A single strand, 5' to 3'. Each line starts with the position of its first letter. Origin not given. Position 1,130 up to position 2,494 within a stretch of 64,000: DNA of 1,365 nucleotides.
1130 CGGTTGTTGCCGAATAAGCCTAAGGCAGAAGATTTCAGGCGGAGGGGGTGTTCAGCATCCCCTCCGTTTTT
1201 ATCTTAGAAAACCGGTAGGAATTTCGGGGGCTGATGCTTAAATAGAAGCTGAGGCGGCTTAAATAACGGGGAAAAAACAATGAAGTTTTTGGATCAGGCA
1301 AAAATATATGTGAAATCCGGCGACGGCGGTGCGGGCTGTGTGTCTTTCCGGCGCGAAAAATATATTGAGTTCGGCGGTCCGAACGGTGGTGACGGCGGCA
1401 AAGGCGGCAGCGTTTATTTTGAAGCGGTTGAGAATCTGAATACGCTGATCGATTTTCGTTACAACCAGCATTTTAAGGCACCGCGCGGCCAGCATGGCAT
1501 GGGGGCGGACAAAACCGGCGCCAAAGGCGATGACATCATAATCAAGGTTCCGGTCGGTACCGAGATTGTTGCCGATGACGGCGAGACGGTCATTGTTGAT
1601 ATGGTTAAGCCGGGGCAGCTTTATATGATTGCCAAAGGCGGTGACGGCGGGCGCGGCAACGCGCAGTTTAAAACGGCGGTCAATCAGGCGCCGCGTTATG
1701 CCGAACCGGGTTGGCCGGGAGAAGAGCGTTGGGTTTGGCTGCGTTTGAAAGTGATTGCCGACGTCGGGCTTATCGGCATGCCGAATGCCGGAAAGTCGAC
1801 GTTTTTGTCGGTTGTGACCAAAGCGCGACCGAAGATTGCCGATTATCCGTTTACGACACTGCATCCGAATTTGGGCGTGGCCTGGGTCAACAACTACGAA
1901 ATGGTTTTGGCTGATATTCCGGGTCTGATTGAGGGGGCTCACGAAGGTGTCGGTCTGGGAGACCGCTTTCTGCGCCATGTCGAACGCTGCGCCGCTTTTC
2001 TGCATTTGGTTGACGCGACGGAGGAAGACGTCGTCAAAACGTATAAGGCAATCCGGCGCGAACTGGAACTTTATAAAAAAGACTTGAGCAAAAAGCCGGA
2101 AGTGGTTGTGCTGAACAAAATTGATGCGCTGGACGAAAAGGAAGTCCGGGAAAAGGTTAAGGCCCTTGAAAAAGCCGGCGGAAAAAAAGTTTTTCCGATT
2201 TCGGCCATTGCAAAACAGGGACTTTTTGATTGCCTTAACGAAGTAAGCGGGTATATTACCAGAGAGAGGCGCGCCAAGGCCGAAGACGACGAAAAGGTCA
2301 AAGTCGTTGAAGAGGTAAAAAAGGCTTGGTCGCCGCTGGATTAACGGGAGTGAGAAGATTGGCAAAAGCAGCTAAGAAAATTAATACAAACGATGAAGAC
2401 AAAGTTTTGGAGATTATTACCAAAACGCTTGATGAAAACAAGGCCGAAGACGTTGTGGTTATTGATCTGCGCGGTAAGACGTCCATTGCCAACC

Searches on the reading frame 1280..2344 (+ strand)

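Call 63: search_protein_families(library=pfam, proteins=[window:1280-2344:+], max_evalue=0.001)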
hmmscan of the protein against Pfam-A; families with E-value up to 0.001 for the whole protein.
window:1280-2344:+ (354 aa): 6 families
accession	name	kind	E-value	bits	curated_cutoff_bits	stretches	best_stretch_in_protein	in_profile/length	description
PF01018.28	GTP1_OBG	-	7.6e-64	214.4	27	1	5-158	2-155/155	GTP1/OBG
PF01926.29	MMR_HSR1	-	2.7e-26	92.3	21.9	1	161-280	1-113/113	50S ribosome-binding GTPase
PF02421.24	FeoB_N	-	2.9e-14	53.3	27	1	162-318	3-152/156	Ferrous iron transport protein B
PF00025.27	Arf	-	2.1e-05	24.5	22.3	1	164-324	19-172/174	ADP-ribosylation factor family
PF00009.33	GTP_EFTU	-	3.8e-05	23.8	26.5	0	237-326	93-186/188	Elongation factor Tu GTP binding domain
PF10662.15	PduV-EutP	-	9.2e-05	22.7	21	1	246-316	61-135/143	Ethanolamine utilisation - propanediol utilisation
